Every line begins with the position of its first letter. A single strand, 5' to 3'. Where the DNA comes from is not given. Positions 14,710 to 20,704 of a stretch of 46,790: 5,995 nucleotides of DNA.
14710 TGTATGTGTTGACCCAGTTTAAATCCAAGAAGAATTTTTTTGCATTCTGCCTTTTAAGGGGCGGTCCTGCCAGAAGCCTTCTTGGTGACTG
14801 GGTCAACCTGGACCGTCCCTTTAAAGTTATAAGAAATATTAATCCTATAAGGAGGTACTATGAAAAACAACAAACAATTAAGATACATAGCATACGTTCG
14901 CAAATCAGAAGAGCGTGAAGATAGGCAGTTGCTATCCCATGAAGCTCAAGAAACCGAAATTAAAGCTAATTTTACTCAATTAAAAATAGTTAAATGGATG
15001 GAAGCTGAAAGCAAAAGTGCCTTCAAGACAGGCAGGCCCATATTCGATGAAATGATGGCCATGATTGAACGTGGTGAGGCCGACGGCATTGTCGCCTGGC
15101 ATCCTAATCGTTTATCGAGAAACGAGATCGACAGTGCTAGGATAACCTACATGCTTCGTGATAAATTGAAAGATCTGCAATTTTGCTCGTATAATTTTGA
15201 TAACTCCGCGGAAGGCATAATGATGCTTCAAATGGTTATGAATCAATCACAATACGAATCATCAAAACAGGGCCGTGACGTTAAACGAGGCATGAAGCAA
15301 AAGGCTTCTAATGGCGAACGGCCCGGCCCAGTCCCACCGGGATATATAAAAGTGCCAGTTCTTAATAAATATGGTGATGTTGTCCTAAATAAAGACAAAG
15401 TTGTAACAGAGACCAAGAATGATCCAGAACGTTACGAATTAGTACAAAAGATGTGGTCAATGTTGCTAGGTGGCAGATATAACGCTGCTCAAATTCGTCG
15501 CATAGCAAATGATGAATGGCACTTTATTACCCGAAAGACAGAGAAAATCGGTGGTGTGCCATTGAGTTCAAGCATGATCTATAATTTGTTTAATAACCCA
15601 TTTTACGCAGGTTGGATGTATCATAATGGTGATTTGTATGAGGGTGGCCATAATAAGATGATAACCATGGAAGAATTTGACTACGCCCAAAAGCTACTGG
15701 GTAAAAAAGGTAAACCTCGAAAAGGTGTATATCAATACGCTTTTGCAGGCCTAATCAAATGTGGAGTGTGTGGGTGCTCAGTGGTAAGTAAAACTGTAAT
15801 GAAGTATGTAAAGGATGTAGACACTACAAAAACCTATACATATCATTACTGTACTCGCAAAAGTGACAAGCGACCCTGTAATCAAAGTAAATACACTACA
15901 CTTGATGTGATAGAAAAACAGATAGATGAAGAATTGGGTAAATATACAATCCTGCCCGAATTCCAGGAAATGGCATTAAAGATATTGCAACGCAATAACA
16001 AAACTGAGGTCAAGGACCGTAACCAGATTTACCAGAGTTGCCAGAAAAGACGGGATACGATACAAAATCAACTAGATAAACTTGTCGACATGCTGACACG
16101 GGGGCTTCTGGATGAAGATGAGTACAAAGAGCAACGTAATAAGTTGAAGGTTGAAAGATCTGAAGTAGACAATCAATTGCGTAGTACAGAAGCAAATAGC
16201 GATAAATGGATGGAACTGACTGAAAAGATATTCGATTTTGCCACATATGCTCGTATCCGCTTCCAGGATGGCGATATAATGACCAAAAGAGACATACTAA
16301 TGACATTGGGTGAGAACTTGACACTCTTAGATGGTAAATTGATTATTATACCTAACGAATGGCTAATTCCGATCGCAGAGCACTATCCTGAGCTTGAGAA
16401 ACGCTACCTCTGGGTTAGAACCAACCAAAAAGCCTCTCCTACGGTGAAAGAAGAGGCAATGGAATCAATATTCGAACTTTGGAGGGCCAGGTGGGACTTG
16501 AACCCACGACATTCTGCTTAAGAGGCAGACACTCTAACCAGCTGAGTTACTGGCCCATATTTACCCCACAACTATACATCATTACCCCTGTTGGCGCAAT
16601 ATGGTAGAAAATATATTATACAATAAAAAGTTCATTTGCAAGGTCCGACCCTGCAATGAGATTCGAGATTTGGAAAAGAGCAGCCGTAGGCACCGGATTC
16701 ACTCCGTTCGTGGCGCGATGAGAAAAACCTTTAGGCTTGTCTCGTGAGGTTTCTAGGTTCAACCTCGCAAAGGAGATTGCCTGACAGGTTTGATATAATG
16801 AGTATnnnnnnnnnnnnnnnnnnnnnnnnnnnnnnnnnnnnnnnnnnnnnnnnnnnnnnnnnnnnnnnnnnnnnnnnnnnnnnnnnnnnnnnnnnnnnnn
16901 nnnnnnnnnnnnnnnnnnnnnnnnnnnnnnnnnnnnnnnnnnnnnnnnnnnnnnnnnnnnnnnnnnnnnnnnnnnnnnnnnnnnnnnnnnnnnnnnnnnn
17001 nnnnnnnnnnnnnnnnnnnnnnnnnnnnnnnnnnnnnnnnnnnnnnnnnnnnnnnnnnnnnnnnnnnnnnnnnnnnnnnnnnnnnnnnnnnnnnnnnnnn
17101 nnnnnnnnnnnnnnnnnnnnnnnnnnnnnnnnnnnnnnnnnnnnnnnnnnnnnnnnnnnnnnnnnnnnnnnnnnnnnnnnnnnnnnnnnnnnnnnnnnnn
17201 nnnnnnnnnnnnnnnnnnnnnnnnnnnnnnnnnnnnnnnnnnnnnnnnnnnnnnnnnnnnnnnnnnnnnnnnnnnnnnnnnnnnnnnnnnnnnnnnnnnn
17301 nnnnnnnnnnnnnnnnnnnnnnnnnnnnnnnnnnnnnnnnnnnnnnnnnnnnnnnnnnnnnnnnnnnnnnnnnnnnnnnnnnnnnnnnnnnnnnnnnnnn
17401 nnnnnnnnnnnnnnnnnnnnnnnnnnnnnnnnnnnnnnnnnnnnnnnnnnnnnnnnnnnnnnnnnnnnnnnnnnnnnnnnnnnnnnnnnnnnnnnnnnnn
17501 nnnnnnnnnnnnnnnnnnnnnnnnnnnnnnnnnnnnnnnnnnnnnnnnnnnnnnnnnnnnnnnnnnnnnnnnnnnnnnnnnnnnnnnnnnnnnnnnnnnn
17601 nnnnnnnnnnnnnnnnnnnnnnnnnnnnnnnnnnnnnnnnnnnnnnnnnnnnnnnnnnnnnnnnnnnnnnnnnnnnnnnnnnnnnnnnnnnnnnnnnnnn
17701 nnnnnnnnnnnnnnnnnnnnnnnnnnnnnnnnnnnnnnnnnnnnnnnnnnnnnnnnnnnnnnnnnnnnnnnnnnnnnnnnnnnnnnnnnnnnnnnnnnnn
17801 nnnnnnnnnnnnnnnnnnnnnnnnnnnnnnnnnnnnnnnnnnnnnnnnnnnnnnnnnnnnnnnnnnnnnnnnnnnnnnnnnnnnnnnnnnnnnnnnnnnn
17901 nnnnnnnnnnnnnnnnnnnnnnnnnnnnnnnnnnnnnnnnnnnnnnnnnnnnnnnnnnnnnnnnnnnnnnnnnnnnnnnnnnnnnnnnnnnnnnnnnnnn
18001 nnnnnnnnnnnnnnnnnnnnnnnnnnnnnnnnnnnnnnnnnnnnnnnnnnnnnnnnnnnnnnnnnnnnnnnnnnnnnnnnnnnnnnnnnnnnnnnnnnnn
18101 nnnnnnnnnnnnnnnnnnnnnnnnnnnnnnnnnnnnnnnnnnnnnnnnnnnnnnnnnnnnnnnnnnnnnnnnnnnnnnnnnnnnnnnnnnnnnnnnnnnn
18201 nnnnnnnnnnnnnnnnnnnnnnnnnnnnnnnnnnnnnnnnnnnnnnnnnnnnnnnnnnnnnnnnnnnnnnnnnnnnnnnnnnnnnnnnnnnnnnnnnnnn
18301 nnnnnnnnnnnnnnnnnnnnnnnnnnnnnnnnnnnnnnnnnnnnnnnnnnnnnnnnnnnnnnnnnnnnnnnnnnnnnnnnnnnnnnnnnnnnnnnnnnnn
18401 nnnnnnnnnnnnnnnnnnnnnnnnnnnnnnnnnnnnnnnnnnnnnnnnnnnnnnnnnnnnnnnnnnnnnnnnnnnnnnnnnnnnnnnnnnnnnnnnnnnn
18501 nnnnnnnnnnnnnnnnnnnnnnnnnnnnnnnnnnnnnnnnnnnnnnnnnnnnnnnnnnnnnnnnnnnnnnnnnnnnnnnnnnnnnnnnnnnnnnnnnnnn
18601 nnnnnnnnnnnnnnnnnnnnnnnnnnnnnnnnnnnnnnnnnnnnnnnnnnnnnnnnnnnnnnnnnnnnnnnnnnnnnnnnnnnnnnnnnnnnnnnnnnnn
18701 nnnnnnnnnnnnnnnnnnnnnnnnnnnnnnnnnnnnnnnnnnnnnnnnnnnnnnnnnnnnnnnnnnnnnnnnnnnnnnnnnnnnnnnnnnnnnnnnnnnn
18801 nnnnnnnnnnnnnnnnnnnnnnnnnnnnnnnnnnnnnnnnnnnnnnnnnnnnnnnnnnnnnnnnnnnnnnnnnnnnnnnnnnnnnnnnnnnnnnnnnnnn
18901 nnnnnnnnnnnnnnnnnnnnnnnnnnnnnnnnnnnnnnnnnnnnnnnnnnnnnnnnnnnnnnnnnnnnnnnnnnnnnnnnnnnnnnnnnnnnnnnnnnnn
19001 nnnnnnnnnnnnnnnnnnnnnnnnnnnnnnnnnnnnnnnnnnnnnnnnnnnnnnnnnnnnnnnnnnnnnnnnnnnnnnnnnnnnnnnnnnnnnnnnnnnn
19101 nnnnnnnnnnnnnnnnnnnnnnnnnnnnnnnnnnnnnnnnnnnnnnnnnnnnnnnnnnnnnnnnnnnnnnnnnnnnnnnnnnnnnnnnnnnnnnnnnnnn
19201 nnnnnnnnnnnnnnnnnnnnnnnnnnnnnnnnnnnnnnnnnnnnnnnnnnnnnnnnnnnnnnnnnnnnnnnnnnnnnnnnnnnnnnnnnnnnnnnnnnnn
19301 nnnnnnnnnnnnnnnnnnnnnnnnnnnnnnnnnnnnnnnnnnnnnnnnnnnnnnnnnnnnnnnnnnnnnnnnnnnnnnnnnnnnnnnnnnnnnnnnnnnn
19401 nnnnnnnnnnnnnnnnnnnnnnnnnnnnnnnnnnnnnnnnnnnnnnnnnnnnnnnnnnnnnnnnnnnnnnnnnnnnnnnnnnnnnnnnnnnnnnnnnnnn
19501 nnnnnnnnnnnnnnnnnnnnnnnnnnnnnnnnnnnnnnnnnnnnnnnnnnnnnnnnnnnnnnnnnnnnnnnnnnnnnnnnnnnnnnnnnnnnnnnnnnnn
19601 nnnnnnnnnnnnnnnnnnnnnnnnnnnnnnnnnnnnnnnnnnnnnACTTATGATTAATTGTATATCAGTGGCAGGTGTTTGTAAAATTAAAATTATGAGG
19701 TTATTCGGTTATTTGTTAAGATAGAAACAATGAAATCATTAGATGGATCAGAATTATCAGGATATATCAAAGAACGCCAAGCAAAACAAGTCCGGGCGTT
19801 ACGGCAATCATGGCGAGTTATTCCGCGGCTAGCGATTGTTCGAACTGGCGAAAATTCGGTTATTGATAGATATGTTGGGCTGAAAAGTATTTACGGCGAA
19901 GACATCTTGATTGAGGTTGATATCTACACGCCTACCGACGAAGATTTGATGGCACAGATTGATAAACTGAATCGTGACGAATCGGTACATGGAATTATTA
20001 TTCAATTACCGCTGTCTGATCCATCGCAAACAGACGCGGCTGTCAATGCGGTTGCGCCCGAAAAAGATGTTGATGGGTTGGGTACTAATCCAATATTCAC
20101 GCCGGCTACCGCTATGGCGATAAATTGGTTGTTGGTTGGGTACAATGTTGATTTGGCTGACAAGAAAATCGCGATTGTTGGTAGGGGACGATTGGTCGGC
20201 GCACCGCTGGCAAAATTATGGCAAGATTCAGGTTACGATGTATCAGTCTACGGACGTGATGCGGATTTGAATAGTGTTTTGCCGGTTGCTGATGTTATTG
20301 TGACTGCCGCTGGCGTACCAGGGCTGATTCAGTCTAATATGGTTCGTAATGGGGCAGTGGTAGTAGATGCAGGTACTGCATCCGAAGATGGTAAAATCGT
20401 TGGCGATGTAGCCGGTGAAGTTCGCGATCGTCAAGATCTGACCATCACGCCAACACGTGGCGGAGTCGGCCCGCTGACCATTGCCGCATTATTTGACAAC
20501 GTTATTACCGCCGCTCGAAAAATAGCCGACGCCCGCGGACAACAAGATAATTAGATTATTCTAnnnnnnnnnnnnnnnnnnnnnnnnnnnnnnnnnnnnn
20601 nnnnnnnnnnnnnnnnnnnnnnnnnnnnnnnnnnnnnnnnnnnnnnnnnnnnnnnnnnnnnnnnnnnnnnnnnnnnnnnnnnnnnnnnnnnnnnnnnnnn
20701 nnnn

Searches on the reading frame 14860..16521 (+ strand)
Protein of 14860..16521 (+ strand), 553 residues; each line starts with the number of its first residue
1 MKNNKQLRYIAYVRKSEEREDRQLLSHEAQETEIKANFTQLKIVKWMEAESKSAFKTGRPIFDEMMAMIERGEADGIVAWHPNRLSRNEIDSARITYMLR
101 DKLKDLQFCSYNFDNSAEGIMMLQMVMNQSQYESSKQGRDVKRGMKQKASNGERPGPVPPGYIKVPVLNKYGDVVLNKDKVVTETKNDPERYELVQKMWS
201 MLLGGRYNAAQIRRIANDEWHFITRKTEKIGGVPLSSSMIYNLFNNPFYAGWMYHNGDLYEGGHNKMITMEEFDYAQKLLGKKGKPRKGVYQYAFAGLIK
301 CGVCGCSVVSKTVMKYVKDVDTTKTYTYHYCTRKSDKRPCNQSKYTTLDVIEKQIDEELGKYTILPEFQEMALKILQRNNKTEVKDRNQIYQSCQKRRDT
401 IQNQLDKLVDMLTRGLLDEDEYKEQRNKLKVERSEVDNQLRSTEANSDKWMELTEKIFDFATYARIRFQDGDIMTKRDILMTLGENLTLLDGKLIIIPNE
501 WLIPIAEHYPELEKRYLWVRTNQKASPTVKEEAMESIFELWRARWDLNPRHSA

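Call 66: search_protein_families(library=pfam, proteins=[window:14860-16521:+], max_evalue=0.00001)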
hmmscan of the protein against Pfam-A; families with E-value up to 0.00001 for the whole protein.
window:14860-16521:+ (553 aa): 3 families
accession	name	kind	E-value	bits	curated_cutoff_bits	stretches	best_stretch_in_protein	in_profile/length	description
PF00239.26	Resolvase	-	1.4e-20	74.3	23.3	1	10-153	2-144/145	Resolvase, N terminal domain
PF07508.19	Recombinase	-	1.9e-07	31.7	21.1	1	189-281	1-100/102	Recombinase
PF13408.12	Zn_ribbon_recom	-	5.3e-06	27.2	25.3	1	295-358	2-56/58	Recombinase zinc beta ribbon domain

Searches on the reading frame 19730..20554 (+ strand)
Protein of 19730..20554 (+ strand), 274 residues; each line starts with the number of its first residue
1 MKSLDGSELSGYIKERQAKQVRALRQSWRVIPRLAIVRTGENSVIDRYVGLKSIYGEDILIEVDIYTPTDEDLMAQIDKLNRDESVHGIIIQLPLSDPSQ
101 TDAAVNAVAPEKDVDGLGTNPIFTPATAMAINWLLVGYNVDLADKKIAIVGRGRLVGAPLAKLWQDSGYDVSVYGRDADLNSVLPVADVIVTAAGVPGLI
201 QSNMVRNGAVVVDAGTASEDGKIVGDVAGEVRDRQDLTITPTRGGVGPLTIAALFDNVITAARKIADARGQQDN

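Call 66: search_protein_families(library=pfam, proteins=[window:19730-20554:+], max_evalue=0.00001)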
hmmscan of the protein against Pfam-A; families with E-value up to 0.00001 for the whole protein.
window:19730-20554:+ (274 aa): 2 families
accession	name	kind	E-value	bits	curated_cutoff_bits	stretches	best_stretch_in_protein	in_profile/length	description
PF02882.25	THF_DHG_CYH_C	-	5.7e-37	126.9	27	1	120-264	12-158/160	Tetrahydrofolate dehydrogenase/cyclohydrolase, NAD(P)-binding domain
PF00763.28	THF_DHG_CYH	-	2.1e-21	76.7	32.8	1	4-115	1-115/115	Tetrahydrofolate dehydrogenase/cyclohydrolase, catalytic domain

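Call 68: find_homologous_proteins(query=window:19730-20554:+, max_evalue=1e-30)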
Query window:19730-20554:+ (274 aa): 7998 proteins with E <= 1e-30 among 8000 candidates; the best 120 are listed.
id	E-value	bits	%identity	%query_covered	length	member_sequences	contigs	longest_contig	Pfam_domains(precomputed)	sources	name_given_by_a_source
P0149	2.5e-160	550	93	100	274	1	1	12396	PF02882.26,PF00763.29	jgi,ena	-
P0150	3.5e-157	539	92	100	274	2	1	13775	PF02882.26,PF00763.29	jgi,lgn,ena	-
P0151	5.0e-153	526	89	100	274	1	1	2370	PF02882.26,PF00763.29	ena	-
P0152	4.8e-149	513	88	100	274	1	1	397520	PF02882.26,PF00763.29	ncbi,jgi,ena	ncbi:MAG: bifunctional 5,10-methylenetetrahydrofolate dehydrogenase/5,10-methenyltetrahydrofolate cy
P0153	8.3e-144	496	84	100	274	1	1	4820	PF02882.26,PF00763.29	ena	-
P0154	9.8e-131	453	78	100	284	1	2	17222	PF02882.26,PF00763.29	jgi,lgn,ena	-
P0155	6.7e-130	450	77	100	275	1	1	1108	PF02882.26,PF00763.29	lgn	-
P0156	2.2e-128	445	76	100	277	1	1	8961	PF02882.26,PF00763.29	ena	-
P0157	2.9e-128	445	76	100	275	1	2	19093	PF02882.26,PF00763.29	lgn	-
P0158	8.5e-128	443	77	100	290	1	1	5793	PF02882.26,PF00763.29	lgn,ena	-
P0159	1.6e-127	442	77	100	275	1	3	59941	PF02882.26,PF00763.29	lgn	-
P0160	1.7e-127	442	74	100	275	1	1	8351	PF02882.26,PF00763.29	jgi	-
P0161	2.2e-127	442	79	96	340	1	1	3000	PF02882.26,PF00763.29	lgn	-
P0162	6.2e-127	440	73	100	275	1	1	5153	PF02882.26,PF00763.29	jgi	jgi:methylenetetrahydrofolate dehydrogenase (NADP+)/methenyltetrahydrofolate cyclohydrolase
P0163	2.0e-126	439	73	100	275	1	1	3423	PF02882.26,PF00763.29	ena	-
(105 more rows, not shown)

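Call 70: list_cluster_members(proteins=[P0152, P0009, P0036, P0048])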
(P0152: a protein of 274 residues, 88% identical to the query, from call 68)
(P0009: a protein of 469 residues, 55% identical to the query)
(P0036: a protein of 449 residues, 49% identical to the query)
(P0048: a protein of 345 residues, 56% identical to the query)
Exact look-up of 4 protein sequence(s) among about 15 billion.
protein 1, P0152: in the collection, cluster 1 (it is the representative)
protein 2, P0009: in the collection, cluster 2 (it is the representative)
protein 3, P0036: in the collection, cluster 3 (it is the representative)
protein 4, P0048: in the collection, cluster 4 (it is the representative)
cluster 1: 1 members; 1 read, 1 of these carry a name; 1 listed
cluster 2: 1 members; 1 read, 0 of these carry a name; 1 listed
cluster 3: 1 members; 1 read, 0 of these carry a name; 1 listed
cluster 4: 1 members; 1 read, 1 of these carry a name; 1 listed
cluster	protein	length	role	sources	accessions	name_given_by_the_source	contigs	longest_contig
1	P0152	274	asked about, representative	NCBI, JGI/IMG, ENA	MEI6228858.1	MAG: bifunctional 5,10-methylenetetrahydrofolate ...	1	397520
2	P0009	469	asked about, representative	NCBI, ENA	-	-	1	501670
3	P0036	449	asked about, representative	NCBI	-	-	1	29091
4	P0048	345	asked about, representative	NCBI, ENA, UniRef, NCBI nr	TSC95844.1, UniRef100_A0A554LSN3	MAG: Fe-S oxidoreductase [Candidatus Berkelbacteria bacterium Licking1014_2] | Fe-S oxidoreductase n=1 Tax=Candidatus Berkelbacteria bacterium Licking1014_2 ...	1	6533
